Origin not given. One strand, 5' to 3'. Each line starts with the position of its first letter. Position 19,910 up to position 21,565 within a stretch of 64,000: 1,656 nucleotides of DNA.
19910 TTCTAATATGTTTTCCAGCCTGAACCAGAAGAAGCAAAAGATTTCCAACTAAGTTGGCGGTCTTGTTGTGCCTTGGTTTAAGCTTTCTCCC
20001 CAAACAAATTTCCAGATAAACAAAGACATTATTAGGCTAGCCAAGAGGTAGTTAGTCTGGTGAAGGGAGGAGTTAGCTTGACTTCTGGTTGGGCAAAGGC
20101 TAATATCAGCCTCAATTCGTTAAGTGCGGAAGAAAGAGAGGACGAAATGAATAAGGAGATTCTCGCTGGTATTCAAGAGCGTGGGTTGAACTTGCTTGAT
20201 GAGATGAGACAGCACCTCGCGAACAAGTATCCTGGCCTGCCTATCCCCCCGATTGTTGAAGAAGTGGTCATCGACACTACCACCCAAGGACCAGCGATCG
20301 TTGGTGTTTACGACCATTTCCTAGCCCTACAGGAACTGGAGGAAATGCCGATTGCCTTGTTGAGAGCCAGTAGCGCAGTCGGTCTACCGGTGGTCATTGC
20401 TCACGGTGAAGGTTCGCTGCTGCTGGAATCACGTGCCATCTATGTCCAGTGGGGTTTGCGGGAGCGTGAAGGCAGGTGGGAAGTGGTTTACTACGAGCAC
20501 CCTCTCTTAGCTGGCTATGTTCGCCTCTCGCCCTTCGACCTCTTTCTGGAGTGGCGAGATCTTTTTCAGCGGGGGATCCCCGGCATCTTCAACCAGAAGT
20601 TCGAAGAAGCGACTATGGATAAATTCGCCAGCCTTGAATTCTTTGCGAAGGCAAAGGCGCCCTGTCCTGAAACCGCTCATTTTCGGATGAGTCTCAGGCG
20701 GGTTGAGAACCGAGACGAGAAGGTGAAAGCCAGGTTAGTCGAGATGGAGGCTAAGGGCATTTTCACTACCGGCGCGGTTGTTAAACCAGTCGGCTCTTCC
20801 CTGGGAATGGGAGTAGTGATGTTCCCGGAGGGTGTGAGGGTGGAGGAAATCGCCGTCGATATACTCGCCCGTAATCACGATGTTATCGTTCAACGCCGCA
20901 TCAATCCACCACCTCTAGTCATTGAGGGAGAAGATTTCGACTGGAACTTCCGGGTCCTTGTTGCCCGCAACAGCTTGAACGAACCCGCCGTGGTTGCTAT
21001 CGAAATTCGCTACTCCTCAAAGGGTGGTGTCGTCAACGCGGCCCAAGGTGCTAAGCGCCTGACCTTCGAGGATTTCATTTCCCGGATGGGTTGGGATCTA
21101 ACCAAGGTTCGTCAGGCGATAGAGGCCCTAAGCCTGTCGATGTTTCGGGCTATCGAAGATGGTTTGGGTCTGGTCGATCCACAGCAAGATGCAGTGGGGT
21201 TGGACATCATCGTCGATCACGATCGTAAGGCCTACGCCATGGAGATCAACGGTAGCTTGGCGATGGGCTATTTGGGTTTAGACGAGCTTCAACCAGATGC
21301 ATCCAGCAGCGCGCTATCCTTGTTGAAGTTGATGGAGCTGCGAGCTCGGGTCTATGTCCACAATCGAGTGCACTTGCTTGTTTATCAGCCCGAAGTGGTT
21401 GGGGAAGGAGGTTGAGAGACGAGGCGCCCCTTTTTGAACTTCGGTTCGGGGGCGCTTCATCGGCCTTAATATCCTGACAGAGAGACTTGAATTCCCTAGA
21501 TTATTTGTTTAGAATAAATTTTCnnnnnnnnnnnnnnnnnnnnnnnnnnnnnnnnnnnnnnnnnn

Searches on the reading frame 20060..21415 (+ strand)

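Call 66: search_protein_families(library=pfam, proteins=[window:20060-21415:+], max_evalue=0.01)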
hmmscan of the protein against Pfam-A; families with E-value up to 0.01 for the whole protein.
window:20060-21415:+ (451 aa): 2 families
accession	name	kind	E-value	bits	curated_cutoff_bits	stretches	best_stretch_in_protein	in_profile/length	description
PF14398.11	ATPgrasp_YheCD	-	1.2e-12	48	26.8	1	269-398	102-225/255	YheC/D like ATP-grasp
PF08443.16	RimK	-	0.0037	17.3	21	0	186-282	2-83/188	RimK-like ATP-grasp domain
